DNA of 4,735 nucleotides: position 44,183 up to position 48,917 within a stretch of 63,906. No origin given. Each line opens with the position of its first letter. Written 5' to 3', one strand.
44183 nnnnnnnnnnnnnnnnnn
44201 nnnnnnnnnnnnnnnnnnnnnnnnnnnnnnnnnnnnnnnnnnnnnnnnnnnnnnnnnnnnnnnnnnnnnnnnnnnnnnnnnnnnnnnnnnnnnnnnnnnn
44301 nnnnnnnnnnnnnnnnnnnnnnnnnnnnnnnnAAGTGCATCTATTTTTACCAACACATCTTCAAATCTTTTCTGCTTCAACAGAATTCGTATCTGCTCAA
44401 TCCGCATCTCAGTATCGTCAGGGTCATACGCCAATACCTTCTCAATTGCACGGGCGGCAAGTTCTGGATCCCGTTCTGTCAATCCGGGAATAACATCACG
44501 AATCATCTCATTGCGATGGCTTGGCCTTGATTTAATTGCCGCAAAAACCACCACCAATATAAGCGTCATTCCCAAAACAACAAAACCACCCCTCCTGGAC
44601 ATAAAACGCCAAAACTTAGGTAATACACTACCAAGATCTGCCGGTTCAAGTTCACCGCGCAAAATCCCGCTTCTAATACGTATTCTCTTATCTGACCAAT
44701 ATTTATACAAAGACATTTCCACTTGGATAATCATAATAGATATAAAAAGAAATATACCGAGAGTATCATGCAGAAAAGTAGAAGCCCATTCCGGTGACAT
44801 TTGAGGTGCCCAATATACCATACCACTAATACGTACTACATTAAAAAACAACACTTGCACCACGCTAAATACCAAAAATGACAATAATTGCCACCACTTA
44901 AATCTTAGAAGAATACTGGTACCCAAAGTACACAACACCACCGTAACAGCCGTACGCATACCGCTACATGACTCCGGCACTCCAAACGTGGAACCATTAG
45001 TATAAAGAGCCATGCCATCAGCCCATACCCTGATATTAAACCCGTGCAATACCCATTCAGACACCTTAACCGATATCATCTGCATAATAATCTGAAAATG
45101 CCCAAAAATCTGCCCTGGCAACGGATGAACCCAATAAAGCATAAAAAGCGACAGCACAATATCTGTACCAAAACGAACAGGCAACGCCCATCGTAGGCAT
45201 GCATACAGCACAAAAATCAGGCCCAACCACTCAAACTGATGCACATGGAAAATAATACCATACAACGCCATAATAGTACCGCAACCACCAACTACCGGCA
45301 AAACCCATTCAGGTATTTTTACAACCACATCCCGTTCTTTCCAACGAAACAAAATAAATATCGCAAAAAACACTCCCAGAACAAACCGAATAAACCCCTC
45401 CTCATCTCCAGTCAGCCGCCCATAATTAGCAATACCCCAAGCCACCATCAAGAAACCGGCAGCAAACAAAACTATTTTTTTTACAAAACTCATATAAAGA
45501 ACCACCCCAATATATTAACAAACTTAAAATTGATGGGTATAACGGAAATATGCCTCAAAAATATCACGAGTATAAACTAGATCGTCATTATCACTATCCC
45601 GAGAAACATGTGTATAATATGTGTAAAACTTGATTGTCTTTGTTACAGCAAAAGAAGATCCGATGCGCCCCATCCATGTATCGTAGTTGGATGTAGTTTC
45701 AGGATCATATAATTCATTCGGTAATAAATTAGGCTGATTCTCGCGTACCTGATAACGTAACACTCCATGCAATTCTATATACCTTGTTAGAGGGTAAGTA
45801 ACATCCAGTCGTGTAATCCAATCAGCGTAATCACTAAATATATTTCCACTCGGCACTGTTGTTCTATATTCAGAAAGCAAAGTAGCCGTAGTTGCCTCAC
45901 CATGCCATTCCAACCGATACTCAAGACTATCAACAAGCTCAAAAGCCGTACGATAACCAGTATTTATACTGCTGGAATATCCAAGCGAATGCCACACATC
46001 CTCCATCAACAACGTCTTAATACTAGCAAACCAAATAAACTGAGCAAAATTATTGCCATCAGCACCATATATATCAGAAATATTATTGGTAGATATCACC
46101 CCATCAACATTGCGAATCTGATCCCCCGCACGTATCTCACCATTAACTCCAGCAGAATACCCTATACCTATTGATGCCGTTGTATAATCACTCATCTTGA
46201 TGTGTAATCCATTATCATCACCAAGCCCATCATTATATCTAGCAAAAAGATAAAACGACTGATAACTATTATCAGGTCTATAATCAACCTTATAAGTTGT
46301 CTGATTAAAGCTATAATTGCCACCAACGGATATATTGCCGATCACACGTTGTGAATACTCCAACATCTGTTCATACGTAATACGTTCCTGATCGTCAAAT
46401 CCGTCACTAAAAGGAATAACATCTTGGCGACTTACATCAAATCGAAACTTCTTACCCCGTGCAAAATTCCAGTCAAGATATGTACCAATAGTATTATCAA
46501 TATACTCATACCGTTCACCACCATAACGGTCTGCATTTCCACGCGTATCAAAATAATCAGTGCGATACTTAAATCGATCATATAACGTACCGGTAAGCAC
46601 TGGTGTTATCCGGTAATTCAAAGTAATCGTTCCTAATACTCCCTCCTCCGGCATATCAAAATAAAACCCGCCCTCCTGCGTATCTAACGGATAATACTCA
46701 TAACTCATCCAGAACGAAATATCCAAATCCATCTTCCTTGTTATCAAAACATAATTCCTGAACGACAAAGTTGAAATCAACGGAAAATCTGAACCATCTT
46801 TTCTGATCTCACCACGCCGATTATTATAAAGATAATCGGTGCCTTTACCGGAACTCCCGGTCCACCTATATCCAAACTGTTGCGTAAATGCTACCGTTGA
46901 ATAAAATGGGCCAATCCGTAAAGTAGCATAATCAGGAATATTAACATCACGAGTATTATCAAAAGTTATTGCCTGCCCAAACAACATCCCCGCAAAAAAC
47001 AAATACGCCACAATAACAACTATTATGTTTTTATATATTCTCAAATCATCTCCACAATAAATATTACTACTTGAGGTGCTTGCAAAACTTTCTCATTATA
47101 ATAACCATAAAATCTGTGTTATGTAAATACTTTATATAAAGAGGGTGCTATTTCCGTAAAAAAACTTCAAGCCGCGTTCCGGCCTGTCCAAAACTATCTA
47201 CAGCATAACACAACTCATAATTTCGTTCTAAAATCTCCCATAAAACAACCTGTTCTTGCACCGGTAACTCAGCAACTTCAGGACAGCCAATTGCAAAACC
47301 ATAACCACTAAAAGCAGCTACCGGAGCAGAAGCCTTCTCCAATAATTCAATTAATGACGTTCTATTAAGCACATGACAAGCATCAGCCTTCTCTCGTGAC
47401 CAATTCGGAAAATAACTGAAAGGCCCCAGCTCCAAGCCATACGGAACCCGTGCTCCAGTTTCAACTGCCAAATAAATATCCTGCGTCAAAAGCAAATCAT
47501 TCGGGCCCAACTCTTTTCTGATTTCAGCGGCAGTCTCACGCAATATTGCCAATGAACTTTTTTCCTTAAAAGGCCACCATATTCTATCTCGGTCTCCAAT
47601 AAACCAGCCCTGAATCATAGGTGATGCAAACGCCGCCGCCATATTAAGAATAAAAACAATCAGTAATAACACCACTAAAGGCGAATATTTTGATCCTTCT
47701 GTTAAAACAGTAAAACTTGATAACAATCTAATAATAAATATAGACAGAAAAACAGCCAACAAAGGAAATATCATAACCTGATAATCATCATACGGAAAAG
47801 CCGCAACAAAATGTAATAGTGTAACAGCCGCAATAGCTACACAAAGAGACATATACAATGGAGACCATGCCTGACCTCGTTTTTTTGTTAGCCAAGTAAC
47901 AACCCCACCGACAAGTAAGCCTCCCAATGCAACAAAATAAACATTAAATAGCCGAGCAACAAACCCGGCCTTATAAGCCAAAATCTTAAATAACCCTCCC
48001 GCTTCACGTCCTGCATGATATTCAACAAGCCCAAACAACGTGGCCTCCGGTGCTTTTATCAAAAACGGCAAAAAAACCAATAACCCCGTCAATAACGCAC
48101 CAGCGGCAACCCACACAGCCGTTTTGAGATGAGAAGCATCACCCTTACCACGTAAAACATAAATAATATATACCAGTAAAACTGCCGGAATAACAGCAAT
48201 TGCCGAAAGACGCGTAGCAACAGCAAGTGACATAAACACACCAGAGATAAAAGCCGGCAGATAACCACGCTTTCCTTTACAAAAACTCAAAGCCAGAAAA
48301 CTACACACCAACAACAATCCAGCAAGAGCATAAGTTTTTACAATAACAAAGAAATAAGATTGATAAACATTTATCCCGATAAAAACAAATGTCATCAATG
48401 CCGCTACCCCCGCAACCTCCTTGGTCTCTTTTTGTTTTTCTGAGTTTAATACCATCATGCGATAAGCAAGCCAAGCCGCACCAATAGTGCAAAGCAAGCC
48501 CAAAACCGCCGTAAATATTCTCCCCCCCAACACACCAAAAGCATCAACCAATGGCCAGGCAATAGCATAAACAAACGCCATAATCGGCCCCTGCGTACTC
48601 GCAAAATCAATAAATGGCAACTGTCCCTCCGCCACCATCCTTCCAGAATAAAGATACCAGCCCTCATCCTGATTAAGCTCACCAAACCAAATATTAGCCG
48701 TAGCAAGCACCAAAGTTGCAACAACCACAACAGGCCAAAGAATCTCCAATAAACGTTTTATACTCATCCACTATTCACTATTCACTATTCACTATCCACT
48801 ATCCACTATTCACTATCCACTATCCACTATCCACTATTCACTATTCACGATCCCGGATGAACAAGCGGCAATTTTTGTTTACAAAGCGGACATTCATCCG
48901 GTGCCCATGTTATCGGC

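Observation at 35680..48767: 13-kb co-directional exosortase/polysaccharide operon with no sorting-signal substrate in the window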

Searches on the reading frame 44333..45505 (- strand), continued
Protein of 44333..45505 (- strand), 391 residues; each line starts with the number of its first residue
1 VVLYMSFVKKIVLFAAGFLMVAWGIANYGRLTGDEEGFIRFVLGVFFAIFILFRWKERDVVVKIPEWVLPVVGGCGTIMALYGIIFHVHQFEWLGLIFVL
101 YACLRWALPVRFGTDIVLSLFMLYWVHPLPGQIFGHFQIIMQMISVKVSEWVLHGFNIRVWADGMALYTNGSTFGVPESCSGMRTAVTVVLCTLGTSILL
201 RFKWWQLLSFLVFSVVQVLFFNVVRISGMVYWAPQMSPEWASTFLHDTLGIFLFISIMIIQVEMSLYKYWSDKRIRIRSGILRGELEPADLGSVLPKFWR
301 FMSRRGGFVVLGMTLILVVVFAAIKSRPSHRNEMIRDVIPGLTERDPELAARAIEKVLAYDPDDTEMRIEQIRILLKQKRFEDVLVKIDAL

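Call 85: find_related_loci(query=A8, collection=metagenome_contigs, flank=8000)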
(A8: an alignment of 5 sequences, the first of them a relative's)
Query A8 (231 aa) in metagenome_contigs; peptide patterns used: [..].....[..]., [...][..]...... (x = any residue, [..] = any of these).
107 stretches matched a pattern; 14 encode a relative of the query (tblastn E <= 1e-3); 14 distinct loci.
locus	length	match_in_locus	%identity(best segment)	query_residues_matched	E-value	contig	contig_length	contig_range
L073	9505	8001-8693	95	1-231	1e-148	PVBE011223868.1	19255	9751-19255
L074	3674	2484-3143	42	18-228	4e-51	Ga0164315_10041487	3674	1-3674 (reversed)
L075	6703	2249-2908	32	4-225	4e-38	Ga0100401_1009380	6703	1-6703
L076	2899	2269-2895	33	4-214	2e-37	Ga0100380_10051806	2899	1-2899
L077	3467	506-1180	35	16-227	2e-35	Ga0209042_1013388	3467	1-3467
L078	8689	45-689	35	11-225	4e-35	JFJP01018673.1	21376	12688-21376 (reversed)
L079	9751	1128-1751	34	32-226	1e-34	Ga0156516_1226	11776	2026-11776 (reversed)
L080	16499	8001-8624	34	32-226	1e-34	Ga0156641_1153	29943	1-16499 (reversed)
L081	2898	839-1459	37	21-225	8e-35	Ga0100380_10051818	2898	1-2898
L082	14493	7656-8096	43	79-224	2e-34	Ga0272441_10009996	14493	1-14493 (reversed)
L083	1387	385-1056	34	17-225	4e-33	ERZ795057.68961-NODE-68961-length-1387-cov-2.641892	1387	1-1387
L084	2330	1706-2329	36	2-198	3e-30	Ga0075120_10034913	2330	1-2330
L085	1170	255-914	34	16-227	7e-29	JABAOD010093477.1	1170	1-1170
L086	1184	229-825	24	2-195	2e-9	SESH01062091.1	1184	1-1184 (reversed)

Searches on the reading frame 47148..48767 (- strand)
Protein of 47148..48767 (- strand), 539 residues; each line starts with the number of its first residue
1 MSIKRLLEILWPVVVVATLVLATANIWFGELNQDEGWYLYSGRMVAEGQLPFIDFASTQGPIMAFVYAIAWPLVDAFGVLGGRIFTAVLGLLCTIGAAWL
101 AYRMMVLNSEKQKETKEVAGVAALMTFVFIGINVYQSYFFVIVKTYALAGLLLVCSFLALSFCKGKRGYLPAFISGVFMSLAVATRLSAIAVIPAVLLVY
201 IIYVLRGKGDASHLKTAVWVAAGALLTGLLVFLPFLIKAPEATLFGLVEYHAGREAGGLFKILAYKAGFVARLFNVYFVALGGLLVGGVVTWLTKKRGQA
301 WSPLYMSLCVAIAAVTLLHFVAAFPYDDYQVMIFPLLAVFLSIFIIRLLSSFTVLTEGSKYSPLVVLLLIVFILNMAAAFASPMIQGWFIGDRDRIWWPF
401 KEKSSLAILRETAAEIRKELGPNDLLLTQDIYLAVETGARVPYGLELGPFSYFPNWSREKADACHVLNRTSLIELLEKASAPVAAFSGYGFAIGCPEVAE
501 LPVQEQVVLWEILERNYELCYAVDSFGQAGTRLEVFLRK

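Call 4: search_protein_families(library=pfam, proteins=[window:47148-48767:-], max_evalue=0.01)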
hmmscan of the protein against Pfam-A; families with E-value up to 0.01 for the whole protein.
window:47148-48767:- (539 aa): 0 families

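Call 5: search_protein_families(library=ncbifam, proteins=[window:47148-48767:-], max_evalue=0.01)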
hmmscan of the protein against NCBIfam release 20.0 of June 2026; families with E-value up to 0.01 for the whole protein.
window:47148-48767:- (539 aa): 0 families
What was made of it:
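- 47148..48767 (-): 539-aa integral-membrane GT-C-fold glycosyltransferase (ArnT/oligosaccharyltransferase-like). It has an invariant NQDEGWY motif in the first periplasmic loop and a small C-terminal periplasmic domain. No Pfam or NCBIfam hit for the window protein (calls 4, 5).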

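Call 30: search_protein_families(library=pfam, alignment_id=A2, max_evalue=1)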
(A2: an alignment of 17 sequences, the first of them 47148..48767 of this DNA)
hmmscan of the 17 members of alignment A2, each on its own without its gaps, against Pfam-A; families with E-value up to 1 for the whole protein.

A. member 1, window:47148-48767:- (539 aa): 1 family
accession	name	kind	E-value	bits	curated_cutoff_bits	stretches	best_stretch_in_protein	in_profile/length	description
PF16080.10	Phage_holin_2_3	-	0.52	10.8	28.8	1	77-103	18-44/56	Bacteriophage holin family HP1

B. families by the number of members that match (of 17 scanned): 9 families
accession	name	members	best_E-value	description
PF13231.12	PMT_2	3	0.0015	Dolichyl-phosphate-mannose-protein mannosyltransferase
PF02366.24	PMT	1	0.00031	Dolichyl-phosphate-mannose-protein mannosyltransferase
PF07937.16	DUF1686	1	0.07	Protein of unknown function (DUF1686)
PF18893.5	DUF5652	1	0.089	Family of unknown function (DUF5652)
PF18948.5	DUF5692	1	0.11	Family of unknown function (DUF5692)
PF07221.17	GlcNAc_2-epim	1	0.14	N-acylglucosamine 2-epimerase (GlcNAc 2-epimerase)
PF07828.18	PA-IL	1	0.15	PA-IL-like protein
PF16080.10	Phage_holin_2_3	1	0.52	Bacteriophage holin family HP1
PF18800.6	Atthog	1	0.95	Attenuator of Hedgehog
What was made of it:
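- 47148..48767 (-): PMT_2/PMT hits are weak, in 3 and 1 of 17 homologues (call 30).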

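Call 32: search_solved_structures(query=A2, max_evalue=1)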
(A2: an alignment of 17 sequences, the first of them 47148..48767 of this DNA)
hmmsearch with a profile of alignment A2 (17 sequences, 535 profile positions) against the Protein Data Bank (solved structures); distinct sequences matched with E-value up to 1: 0.
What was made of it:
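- Closest known: GT-C glycosyltransferases ArnT and oligosaccharyltransferases PglB/AglB/STT3. Different: The window protein hits no Pfam model, and PDB profile searches are empty (calls 4, 32).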

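Call 45: find_homologous_proteins(query=window:47148-48767:-, max_evalue=0.001)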
Query window:47148-48767:- (539 aa): 1583 proteins with E <= 0.001 among 8000 candidates; the best 120 are listed.
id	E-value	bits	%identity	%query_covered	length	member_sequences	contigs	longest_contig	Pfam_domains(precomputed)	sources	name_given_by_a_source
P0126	0.0e+0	1181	100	100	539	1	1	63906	-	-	-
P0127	6.1e-295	997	84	100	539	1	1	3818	-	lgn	-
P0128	4.3e-294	995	82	100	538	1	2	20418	-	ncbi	-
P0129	7.4e-269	911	76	100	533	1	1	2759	-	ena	-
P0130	2.6e-266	903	76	100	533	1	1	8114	-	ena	-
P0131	8.3e-266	901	77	96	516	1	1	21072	-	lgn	-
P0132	9.8e-264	895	75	98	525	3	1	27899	-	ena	-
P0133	2.0e-236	804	68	100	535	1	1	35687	-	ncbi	-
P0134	4.4e-228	777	75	87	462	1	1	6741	-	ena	-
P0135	1.6e-163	564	50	100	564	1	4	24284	-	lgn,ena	-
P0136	3.5e-161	556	50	95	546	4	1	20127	-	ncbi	-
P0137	1.3e-160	554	50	100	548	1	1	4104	-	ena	-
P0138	3.9e-159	549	49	100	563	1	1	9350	-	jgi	-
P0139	1.6e-153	531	49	100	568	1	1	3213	-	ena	-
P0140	4.2e-149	516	49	99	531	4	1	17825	-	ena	-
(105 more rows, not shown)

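Call 58: predict_structure(alignment_id=A6)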
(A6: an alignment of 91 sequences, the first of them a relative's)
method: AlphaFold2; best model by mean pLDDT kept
length: 539 residues; sequences in the alignment: 91
mean_pLDDT: 95.2   pTM: 0.94
mean pLDDT of the five models: 95.2, 95.0, 94.6, 94.1, 94.1
residues with pLDDT >= 90: 479; 70-90: 52; 50-70: 8; < 50: 0
segments of 3 or more residues with pLDDT < 50: none
pLDDT, mean of each block of 10 residues (from residue 1): 92 98 98 96 98 95 98 98 99 99 92 85 98 98 98 99 93 99 97 98 97 97 99 98 95 87 95 97 97 84 96 97 90 98 95 73 92 98 94 90 96 97 94 97 96 97 98 97 94 92 97 98 93 97
secondary structure, 60 per line:
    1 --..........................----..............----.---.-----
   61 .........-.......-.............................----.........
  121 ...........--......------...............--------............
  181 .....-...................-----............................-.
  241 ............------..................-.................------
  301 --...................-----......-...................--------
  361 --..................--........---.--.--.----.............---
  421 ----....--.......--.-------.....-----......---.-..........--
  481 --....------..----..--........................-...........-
elements in order: H3-28 H33-46 H61-69 H71-77 H79-107 H112-131 H134-139 H146-160 H169-185 H187-205 H211-238 H240-252 H259-276 H278-294 H303-321 H327-332 H334-352 H363-380 H383-389 H405-417 E425-428 H431-437 H448-451 H458-463 H469-478 E483-486 H503-516 E517-526 E531-538
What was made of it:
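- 47148..48767 (-): AF2 pLDDT 95.2, pTM 0.94 (call 58).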

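Call 62: fold_search(model_id=the predicted structure, library=pdb)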
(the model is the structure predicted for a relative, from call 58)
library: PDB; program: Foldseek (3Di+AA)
matches with E <= 10: 581; with E <= 0.001: 25
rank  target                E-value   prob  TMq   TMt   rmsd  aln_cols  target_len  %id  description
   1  5f15                  1.3e-08  1.00  0.63  0.63  10.3       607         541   16  Crystal Structure of ArnT from Cupriavidus metallidurans bound to Undecaprenyl phosphate (released 2016-02-17)
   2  5ezm                  2.5e-08  1.00  0.63  0.63  10.3       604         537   15  Crystal Structure of ArnT from Cupriavidus metallidurans in the apo state (released 2016-02-17)
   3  3waj                  8.6e-07  1.00  0.50  0.36  13.8       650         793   14  Crystal structure of the Archaeoglobus fulgidus oligosaccharyltransferase (O29867_ARCFU) complex with Zn and sulfate (released 2013-10-30)
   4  7oci_F                1.8e-06  1.00  0.53  0.46  11.9       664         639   12  Cryo-EM structure of yeast Ost6p containing oligosaccharyltransferase complex (released 2022-02-16)
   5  5gmy_A                2.1e-06  1.00  0.49  0.34  12.6       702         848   13  Crystal structure of the Archaeoglobus fulgidus oligosaccharyltransferase (O29867_ARCFU) tethered with an acceptor pep (released 2017-02-01)
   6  3wak                  2.1e-06  1.00  0.47  0.32  13.8       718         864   14  Crystal structure of the Archaeoglobus fulgidus oligosaccharyltransferase (O29867_ARCFU) in the apo form (released 2013-10-30)
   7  7e9s_A                2.4e-06  1.00  0.50  0.34  13.3       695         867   13  Archaeal oligosaccharyltransferase AglB from Archaeoglobus fulgidus in complex with an inhibitory peptide and a dolich (released 2021-09-08)
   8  6ezn_F                2.6e-06  1.00  0.50  0.43  11.1       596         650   13  Cryo-EM structure of the yeast oligosaccharyltransferase (OST) complex (released 2018-01-17)
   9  8agb_A                4.8e-06  1.00  0.51  0.44  11.2       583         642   12  Structure of yeast oligosaccharylransferase complex with lipid-linked oligosaccharide bound (released 2022-12-07)
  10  6gxc_A                6.9e-06  1.00  0.48  0.38   7.4       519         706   12  Bacterial oligosaccharyltransferase PglB in complex with an inhibitory peptide and a reactive lipid-linked oligosaccha (released 2018-11-14)
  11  6ftg_5                7.2e-06  1.00  0.59  0.51  13.1       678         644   11  Subtomogram average of OST-containing ribosome-translocon complexes from canine rough microsomal membranes (released 2018-03-21)
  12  9n9j_I                9.0e-06  1.00  0.51  0.41  16.4       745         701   11  Structure of a GRP94 folding intermediate engaged with a CCDC134- and FKBP11-bound secretory translocon (released 2025-11-19)
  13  6c26_A                9.0e-06  1.00  0.49  0.42  13.0       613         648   12  The Cryo-EM structure of a eukaryotic oligosaccharyl transferase complex (released 2018-01-31)
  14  8age_A                9.4e-06  1.00  0.52  0.45  12.6       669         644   11  Structure of yeast oligosaccharylransferase complex with acceptor peptide bound (released 2022-12-07)
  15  9s6t_A                1.1e-05  1.00  0.54  0.60   7.2       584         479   10  Ternary cryo-EM structure of chicken ALG12 with Dol25-PP-GlcNAc2Man7, Dol25-P-Man, and Fab (released 2026-03-18)
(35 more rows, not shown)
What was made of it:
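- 47148..48767 (-): Foldseek against PDB: ArnT 5f15 E 1.3e-8, TM 0.63, then AglB, STT3, PglB, ALG9/12, AftA and Emb (call 62).
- On GT-C glycosyltransferase fold: 25 PDB matches at E <= 1e-3, all GT-C enzymes; the top match is ArnT at TM 0.63 (call 62).
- Checked: AF2 pLDDT 95.2; Foldseek ArnT E 1.3e-8, TM 0.63, followed by oligosaccharyltransferases (calls 58, 62).
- GT-C fold: calls 58, 62.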

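Call 68: find_encoding_contigs(protein=P0133, flank=10000, max_places=2)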
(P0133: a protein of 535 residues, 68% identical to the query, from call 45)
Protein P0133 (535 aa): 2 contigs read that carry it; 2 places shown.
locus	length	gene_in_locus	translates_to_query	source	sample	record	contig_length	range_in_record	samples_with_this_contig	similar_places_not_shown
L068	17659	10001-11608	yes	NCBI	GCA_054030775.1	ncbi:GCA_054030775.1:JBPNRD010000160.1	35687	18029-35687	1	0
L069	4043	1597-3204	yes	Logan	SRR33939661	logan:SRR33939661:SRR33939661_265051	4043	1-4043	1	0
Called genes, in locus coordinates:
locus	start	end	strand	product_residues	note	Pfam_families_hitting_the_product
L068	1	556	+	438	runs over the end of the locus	PF01743:PolyA_pol, PF12627:PolyA_pol_RNAbd, PF12626:PolyA_pol_arg_C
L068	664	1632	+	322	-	PF00132:Hexapep (faint)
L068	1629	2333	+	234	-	PF14622:Ribonucleas_3_3, PF00636:Ribonuclease_3, PF00035:dsrm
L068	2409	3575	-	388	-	-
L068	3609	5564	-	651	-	PF16403:Bact_surface_Ig-like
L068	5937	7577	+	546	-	-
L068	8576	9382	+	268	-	PF06889:DUF1266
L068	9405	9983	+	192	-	PF00156:Pribosyltran (weak)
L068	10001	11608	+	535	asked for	-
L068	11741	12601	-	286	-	PF16227:DUF4886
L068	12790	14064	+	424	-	PF01120:Alpha_L_fucos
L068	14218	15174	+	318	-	PF01156:IU_nuc_hydro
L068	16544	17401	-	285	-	PF00149:Metallophos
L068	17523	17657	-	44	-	?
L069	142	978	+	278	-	PF06889:DUF1266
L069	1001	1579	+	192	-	PF00156:Pribosyltran (weak)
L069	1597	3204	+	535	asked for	-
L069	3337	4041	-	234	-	?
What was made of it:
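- Its link to the system is therefore facultative (call 68). pyrE-GT-C occurs without the rest in L068/L069 (call 68).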

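Call 77: find_encoding_contigs(protein=P0128, flank=10000, max_places=3)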
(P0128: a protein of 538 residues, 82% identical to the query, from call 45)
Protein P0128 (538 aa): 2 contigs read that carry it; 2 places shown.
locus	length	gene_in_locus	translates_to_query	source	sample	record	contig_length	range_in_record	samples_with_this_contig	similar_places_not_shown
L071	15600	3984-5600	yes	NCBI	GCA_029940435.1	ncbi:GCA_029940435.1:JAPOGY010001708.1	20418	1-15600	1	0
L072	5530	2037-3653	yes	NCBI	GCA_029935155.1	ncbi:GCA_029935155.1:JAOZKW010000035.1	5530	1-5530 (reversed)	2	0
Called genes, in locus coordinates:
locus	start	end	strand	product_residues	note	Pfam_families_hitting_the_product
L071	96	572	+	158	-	PF01230:HIT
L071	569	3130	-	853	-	PF00072:Response_reg, PF13185:GAF_2 (weak), PF00990:GGDEF, PF00072:Response_reg, PF01966:HD, PF13487:HD_5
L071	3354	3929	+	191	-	PF00156:Pribosyltran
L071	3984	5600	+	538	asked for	-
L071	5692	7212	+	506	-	-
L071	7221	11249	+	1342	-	PF09721:Exosortase_EpsH, PF07719:TPR_2 (faint), PF12895:ANAPC3 (faint), PF13181:TPR_8 (faint), PF13428:TPR_14 (faint), PF13432:TPR_16 (faint), PF14559:TPR_19 (faint), PF23914:TPR_CcmH_CycH (weak), +1 more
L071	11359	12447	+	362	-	PF02563:Poly_export, PF10531:SLBB (faint), PF22461:SLBB_2 (faint)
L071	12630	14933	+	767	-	PF02706:Wzz (weak), PF01656:CbiA (weak), PF13614:AAA_31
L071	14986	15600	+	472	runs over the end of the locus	PF02397:Bac_transf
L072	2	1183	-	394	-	?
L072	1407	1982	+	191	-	PF00156:Pribosyltran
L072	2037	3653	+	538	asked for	-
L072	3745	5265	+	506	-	-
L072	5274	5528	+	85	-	?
